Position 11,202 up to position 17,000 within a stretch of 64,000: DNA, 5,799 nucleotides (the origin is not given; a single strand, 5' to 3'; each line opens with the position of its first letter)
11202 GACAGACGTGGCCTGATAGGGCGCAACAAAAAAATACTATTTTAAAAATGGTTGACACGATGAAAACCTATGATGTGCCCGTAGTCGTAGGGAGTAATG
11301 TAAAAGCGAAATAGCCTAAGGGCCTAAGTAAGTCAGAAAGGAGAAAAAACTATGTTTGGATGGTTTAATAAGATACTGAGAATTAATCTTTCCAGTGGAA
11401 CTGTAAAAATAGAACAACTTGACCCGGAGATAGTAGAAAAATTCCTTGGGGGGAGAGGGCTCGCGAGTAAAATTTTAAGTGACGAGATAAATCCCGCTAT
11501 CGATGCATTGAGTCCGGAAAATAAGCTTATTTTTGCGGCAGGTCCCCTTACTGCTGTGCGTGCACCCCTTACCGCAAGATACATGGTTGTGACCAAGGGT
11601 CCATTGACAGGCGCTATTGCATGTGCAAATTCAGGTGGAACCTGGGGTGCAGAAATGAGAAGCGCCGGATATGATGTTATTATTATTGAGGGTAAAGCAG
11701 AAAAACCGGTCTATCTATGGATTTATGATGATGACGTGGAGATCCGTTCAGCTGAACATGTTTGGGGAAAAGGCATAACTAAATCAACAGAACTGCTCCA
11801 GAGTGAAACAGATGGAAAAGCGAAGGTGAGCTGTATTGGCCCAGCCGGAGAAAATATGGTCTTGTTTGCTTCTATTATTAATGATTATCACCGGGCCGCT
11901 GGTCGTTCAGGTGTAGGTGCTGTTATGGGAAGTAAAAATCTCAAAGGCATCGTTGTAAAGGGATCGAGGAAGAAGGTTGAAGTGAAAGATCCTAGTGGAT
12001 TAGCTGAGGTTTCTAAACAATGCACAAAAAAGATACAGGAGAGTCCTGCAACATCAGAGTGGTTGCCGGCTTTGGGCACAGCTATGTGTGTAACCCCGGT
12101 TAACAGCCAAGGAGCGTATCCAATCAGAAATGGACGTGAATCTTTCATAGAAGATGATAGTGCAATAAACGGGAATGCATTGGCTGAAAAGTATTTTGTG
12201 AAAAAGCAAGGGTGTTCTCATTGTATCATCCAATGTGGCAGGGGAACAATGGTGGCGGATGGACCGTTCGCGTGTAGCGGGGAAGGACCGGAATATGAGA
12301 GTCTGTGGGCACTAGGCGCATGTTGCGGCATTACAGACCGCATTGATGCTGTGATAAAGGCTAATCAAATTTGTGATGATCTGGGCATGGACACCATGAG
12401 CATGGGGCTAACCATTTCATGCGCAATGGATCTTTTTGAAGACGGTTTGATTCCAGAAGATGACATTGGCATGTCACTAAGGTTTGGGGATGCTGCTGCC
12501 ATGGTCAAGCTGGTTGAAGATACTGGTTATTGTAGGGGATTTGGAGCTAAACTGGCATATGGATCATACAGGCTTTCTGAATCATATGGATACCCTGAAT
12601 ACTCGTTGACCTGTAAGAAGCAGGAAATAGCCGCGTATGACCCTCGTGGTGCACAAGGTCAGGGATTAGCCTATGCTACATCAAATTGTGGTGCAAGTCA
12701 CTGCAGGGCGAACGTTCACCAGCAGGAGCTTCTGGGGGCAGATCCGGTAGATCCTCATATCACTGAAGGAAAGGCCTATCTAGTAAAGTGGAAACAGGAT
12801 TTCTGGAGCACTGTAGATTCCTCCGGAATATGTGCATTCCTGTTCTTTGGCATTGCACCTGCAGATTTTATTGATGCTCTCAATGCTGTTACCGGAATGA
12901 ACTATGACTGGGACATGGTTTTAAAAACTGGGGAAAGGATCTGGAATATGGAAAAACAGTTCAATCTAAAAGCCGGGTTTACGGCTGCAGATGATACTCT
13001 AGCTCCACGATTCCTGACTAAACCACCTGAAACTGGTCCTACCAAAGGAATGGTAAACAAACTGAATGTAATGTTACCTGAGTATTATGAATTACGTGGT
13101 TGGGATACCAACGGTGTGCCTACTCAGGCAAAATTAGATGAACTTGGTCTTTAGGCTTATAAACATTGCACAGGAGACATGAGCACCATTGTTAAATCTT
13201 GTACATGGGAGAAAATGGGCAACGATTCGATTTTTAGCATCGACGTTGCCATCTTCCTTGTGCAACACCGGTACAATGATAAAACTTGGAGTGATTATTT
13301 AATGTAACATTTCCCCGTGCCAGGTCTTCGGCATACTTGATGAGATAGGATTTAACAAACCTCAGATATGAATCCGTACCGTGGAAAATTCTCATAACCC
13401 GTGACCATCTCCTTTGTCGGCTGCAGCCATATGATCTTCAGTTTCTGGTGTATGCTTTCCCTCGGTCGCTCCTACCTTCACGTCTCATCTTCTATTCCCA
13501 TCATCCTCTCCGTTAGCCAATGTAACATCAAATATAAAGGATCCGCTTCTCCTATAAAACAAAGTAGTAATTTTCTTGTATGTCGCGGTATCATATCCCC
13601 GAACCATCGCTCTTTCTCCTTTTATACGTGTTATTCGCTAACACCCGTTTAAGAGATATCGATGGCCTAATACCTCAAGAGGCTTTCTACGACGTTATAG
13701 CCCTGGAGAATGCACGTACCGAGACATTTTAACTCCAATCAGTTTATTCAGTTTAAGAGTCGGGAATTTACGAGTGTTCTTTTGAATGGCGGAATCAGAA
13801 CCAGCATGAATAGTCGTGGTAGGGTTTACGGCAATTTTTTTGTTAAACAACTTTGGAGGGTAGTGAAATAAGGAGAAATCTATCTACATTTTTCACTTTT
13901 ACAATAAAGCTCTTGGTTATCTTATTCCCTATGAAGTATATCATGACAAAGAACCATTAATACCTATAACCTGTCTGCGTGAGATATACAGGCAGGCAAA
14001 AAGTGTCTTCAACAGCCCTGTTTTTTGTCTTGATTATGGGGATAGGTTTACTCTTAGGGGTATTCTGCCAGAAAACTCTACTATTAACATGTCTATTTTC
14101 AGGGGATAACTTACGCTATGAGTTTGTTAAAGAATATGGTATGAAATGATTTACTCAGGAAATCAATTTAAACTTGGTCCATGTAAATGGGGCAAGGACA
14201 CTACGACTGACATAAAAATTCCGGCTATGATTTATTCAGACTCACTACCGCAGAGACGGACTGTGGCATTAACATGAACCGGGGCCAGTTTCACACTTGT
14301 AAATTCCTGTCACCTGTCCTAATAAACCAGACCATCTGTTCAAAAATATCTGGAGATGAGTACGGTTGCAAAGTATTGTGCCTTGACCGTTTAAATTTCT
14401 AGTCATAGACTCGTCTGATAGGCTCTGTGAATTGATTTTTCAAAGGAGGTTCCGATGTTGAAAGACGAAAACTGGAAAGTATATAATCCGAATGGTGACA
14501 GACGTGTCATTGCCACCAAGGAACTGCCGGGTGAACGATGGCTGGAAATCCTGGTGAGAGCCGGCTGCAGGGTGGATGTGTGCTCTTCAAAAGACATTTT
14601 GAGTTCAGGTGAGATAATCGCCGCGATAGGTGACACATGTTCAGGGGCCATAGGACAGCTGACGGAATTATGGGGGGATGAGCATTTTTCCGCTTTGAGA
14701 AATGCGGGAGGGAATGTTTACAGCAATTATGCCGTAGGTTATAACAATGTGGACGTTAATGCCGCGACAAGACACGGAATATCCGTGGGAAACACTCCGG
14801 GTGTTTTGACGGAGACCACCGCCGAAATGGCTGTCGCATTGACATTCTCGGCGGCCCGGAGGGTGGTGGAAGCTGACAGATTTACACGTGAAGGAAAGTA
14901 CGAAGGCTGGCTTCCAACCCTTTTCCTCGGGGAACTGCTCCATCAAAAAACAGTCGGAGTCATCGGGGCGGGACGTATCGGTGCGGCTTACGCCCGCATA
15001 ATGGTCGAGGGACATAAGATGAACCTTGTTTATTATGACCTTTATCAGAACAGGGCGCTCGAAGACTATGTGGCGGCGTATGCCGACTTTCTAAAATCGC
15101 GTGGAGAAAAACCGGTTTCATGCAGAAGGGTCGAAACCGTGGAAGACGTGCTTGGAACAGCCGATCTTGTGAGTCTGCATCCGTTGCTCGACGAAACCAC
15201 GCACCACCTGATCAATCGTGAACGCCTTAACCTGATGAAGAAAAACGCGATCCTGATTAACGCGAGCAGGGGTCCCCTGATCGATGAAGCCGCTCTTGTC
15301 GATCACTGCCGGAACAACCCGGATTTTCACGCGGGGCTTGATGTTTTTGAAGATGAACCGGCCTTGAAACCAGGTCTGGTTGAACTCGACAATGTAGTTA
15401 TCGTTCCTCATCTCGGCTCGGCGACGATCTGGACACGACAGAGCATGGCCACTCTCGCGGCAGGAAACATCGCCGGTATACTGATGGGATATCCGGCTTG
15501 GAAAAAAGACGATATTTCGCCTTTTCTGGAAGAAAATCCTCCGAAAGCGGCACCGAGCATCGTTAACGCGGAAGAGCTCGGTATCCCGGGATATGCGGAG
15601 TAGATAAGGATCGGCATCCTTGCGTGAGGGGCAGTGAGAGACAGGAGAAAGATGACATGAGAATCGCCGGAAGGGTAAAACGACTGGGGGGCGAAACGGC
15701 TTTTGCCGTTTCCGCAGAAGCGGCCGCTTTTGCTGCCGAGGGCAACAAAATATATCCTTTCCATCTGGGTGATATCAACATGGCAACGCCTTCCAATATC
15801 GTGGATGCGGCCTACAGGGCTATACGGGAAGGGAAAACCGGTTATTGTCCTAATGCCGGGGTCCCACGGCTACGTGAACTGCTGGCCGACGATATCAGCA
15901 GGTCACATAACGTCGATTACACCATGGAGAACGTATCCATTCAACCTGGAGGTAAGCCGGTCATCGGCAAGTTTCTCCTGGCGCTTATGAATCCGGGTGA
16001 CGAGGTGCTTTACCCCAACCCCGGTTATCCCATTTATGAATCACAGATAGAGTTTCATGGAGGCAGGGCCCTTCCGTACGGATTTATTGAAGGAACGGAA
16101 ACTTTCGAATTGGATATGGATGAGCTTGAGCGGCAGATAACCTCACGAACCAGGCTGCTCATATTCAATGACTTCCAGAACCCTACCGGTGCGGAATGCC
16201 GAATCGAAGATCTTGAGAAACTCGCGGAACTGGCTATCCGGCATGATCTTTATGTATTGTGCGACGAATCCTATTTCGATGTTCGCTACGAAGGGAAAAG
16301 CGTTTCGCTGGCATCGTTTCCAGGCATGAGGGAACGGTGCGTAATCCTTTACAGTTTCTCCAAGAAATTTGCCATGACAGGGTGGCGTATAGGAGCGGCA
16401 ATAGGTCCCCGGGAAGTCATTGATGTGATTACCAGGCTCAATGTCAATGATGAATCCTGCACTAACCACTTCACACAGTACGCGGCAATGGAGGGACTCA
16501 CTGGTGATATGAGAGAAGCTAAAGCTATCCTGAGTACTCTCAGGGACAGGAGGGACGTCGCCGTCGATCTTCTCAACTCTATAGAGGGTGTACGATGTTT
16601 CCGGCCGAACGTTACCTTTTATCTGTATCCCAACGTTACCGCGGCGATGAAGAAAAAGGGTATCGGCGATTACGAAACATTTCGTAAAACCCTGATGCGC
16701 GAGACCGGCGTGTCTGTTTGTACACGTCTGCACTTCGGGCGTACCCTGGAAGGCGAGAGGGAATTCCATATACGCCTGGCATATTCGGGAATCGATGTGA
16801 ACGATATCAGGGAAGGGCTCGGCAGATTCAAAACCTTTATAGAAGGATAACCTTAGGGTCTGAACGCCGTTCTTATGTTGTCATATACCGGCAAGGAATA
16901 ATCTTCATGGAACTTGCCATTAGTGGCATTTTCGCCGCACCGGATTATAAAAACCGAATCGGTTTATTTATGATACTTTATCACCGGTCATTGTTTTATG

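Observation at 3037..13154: Sigma-54-controlled glycyl radical enzyme locus coupled to a tungsten AOR instead of a microcompartment/CoA-acylating route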

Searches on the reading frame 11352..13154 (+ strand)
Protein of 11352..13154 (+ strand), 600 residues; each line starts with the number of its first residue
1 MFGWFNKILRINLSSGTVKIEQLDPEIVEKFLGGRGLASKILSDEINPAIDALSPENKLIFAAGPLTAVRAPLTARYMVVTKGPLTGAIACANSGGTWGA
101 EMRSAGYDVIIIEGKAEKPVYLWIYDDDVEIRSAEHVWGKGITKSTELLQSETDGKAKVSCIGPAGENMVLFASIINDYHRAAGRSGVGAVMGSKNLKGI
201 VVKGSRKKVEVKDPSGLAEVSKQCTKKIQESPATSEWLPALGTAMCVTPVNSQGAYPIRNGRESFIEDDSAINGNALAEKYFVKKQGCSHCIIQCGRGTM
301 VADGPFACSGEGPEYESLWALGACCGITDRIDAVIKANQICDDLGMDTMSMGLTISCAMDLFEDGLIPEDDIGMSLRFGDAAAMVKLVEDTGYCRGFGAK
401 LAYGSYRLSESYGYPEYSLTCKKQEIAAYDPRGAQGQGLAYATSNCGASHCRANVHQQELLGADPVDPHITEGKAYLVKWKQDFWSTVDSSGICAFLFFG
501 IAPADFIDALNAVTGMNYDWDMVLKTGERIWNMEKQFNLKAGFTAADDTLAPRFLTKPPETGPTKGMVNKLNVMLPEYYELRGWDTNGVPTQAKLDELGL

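Call 3: search_protein_families(library=pfam, proteins=[window:11352-13154:+])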
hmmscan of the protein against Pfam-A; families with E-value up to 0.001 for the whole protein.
window:11352-13154:+ (600 aa): 2 families
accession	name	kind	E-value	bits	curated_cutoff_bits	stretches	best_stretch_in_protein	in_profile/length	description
PF01314.23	AFOR_C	-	2.6e-132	442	27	1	219-600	1-385/385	Aldehyde ferredoxin oxidoreductase, domains 2 & 3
PF02730.20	AFOR_N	-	1.5e-83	279.8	29.8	1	6-204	1-198/199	Aldehyde ferredoxin oxidoreductase, N-terminal domain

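Call 4: search_protein_families(library=ncbifam, proteins=[window:11352-13154:+])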
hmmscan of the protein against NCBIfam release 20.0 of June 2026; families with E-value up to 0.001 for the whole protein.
window:11352-13154:+ (600 aa): 2 families
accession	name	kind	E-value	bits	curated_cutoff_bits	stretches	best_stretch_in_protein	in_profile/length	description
NF007354.0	PRK09849.1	equivalog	4.1e-69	233.9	868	1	2-227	6-229/703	aldehyde ferredoxin oxidoreductase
NF040818.1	GAPOR_Arch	equivalog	3.5e-12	45.4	1300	1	7-376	4-413/654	glyceraldehyde-3-phosphate:ferredoxin oxidoreductase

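Call 60: search_solved_structures(query=window:11352-13154:+, max_evalue=1e-10)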
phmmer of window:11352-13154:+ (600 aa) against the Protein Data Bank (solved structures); distinct sequences matched with E-value up to 1e-10: 9.
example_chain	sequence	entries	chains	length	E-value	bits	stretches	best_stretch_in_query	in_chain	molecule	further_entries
9mqx_D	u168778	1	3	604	4.3e-198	662.8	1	1-600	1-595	Aldehyde:ferredoxin oxidoreductase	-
1aor_A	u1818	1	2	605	3e-179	600.5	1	1-600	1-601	ALDEHYDE FERREDOXIN OXIDOREDUCTASE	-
9g7j_A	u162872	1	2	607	8.4e-178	595.7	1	1-600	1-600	Aldehyde ferredoxin oxidoreductase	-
8c0z_A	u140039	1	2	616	3.6e-169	567.3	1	3-600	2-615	Aldehyde:ferredoxin oxidoreductase,tungsten-containing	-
9q1t_A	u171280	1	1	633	5.7e-106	358.5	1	3-600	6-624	Tungsten-dependent aldehyde oxidoreductase WOR83 from Haloferax volcanii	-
1b25_A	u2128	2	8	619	1.2e-99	337.6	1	1-599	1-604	PROTEIN (FORMALDEHYDE FERREDOXIN OXIDOREDUCTASE) | FORMALDEHYDE FERREDOXIN OXIDOREDUCTASE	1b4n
6x6u_A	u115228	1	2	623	4.9e-63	216.7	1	1-600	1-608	Formaldehyde:ferredoxin oxidoreductase wor5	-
6x1o_A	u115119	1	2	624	4.9e-63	216.7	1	1-600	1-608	Formaldehyde:ferredoxin oxidoreductase wor5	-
4z3w_A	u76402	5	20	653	4.7e-55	190.3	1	7-413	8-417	Benzoyl-CoA reductase, putative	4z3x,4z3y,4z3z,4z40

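Call 81: search_solved_structures(query=window:11352-13154:+, max_evalue=1e-170, show_alignments=2)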
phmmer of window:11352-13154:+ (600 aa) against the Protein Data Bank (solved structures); distinct sequences matched with E-value up to 1e-170: 3.
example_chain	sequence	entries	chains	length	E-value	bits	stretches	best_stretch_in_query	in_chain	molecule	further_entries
9mqx_D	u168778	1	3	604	4.3e-198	662.8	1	1-600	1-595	Aldehyde:ferredoxin oxidoreductase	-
1aor_A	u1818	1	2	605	3e-179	600.5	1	1-600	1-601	ALDEHYDE FERREDOXIN OXIDOREDUCTASE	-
9g7j_A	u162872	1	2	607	8.4e-178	595.7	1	1-600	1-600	Aldehyde ferredoxin oxidoreductase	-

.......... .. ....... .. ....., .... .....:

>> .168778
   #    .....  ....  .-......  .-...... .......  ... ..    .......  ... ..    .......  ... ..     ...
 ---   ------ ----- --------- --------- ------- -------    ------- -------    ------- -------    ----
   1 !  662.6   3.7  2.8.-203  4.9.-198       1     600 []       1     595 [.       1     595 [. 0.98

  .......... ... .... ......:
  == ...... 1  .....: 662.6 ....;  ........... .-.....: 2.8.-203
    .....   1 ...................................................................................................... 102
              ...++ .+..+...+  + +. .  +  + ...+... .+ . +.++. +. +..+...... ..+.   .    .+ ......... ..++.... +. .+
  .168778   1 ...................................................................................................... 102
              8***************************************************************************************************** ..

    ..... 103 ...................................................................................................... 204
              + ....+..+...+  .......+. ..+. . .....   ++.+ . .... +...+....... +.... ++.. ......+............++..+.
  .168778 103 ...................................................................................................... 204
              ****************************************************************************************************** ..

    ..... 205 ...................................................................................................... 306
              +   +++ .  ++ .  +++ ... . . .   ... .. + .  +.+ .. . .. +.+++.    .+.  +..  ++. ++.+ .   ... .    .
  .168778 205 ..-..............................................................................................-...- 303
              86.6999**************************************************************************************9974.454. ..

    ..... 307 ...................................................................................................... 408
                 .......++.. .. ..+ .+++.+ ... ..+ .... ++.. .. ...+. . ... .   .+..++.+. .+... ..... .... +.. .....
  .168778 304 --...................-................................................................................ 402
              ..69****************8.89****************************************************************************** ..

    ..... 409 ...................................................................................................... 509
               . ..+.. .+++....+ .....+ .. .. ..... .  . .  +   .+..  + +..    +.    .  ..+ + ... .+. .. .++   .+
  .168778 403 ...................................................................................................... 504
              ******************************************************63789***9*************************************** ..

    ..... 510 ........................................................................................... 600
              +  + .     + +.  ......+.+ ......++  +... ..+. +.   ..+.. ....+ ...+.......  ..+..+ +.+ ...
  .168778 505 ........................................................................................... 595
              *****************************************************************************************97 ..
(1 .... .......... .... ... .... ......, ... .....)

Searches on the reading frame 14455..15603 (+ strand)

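Call 3: search_protein_families(library=pfam, proteins=[window:14455-15603:+])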
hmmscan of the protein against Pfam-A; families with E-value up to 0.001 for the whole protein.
window:14455-15603:+ (382 aa): 2 families
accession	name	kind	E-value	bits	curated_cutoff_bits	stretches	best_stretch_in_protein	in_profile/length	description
PF02826.25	2-Hacid_dh_C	-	5.3e-45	153.4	25.1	1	127-321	1-178/178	D-isomer specific 2-hydroxyacid dehydrogenase, NAD binding domain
PF00389.36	2-Hacid_dh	-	6.5e-15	55.4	24.6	1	53-345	32-126/134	D-isomer specific 2-hydroxyacid dehydrogenase, catalytic domain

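Call 4: search_protein_families(library=ncbifam, proteins=[window:14455-15603:+])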
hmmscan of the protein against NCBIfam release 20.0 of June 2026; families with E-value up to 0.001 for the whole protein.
window:14455-15603:+ (382 aa): 21 families
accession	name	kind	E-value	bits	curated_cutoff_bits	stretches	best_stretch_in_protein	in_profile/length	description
NF009714.1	PRK13243.1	equivalog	2.7e-69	234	455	1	87-341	69-311/332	glyoxylate reductase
TIGR01327.1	PGDH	equivalog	1.1e-55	189.4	454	2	200-349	158-307/525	phosphoglycerate dehydrogenase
NF011938.0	PRK15409.1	equivalog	2.9e-52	177.7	492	1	89-345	70-311/324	glyoxylate/hydroxypyruvate reductase GhrB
NF008759.0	PRK11790.1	equivalog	6.7e-35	120.5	404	1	90-339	81-313/410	phosphoglycerate dehydrogenase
NF006263.0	PRK08410.1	equivalog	2.1e-32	112.8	389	1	92-340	70-304/311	D-2-hydroxyacid dehydrogenase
NF005069.0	PRK06487.1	equivalog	2.5e-32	112.2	448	1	93-347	77-315/320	2-hydroxyacid dehydrogenase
NF006374.0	PRK08605.1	subfamily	8.2e-29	100.7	356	1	75-306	59-271/332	D-lactate dehydrogenase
NF000492.1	vanH_gen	exception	1.8e-28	99.5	540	2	229-302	183-256/312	D-lactate dehydrogenase VanH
NF005387.0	PRK06932.1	equivalog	5.3e-28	97.9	492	1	93-330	73-293/314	2-hydroxyacid dehydrogenase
NF009127.0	PRK12480.1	equivalog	5.9e-27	94.5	579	1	39-302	25-265/330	D-lactate dehydrogenase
NF000004.1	vanH-D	exception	4.6e-25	88.4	550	1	43-301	32-261/323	D-lactate dehydrogenase VanH-D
NF041369.1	Dhydh_Halo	equivalog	8.1e-25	87.7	400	2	229-340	180-292/305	D-2-hydroxyacid dehydrogenase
NF000128.1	vanH-Sc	exception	1.5e-22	80.2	650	1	77-302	78-276/337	D-lactate dehydrogenase VanH-Sc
NF000371.1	vanH_Agroup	exception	4.6e-22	78.6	700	1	78-301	64-260/322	VanH-A/VanH-Pt family D-lactate dehydrogenase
NF000151.1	vanH-Ac1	exception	1.1e-21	77.6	750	1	53-302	72-292/351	D-lactate dehydrogenase VanH-Ac1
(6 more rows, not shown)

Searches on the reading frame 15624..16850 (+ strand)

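Call 3: search_protein_families(library=pfam, proteins=[window:15624-16850:+])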
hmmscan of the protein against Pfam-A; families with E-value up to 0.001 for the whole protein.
window:15624-16850:+ (408 aa): 2 families
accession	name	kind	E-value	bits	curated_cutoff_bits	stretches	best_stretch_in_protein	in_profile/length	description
PF00155.27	Aminotran_1_2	-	2.2e-50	172.3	19.7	1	53-401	13-360/361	Aminotransferase class I and II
PF00266.25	Aminotran_5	-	0.00035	20.1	21.5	1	155-215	119-176/371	Aminotransferase class-V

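Call 4: search_protein_families(library=ncbifam, proteins=[window:15624-16850:+])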
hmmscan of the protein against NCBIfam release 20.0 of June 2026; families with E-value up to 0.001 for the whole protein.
window:15624-16850:+ (408 aa): 69 families (the best 25 are shown)
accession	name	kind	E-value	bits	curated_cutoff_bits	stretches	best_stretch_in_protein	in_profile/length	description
NF041364.1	GntC_guanitoxin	equivalog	4.7e-70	236.3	415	1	49-405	6-356/356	guanitoxin biosynthesis PLP-dependent (S)-gamma-hydroxy-L-arginine cyclodehydratase GntC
NF041091.1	asp_aminotase_Arch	equivalog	1.8e-68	231.1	550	1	24-406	10-375/376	aspartate aminotransferase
NF004769.0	PRK06107.1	equivalog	7e-67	225.9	617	1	12-345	4-339/402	aspartate transaminase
NF004770.0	PRK06108.1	subfamily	3.1e-66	223.8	422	1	32-407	27-393/396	pyridoxal phosphate-dependent aminotransferase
NF005816.0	PRK07682.1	equivalog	3.9e-62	210.1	620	1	37-407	25-384/390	aminotransferase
NF005817.0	PRK07683.1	equivalog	2.6e-59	200.9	575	1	41-407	28-382/387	aminotransferase A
TIGR03540.1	DapC_direct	equivalog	3e-59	200.9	593.25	1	16-404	4-382/383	LL-diaminopimelate aminotransferase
NF006756.0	PRK09276.1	subfamily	4.2e-59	200.4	507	1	12-404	2-384/387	LL-diaminopimelate aminotransferase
NF006230.0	PRK08363.1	equivalog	3.7e-56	190.6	534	1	30-406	19-392/398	alanine aminotransferase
NF005855.0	PRK07777.1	equivalog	1.2e-55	189.5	553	1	26-387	14-370/391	pyridoxal phosphate-dependent aminotransferase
NF004975.0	PRK06348.1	equivalog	4.7e-55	187.1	549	1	29-402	17-379/384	pyridoxal phosphate-dependent aminotransferase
NF005601.0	PRK07337.1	equivalog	1.6e-52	179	496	1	10-405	4-391/394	pyridoxal phosphate-dependent aminotransferase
NF006229.0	PRK08361.1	equivalog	6.8e-50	170.2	624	1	43-403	35-385/391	aspartate aminotransferase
NF005588.0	PRK07309.1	equivalog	1.8e-49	168.7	576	1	45-407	34-387/391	pyridoxal phosphate-dependent aminotransferase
NF005744.0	PRK07568.1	subfamily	1.1e-48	166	389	1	33-337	22-325/398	pyridoxal phosphate-dependent aminotransferase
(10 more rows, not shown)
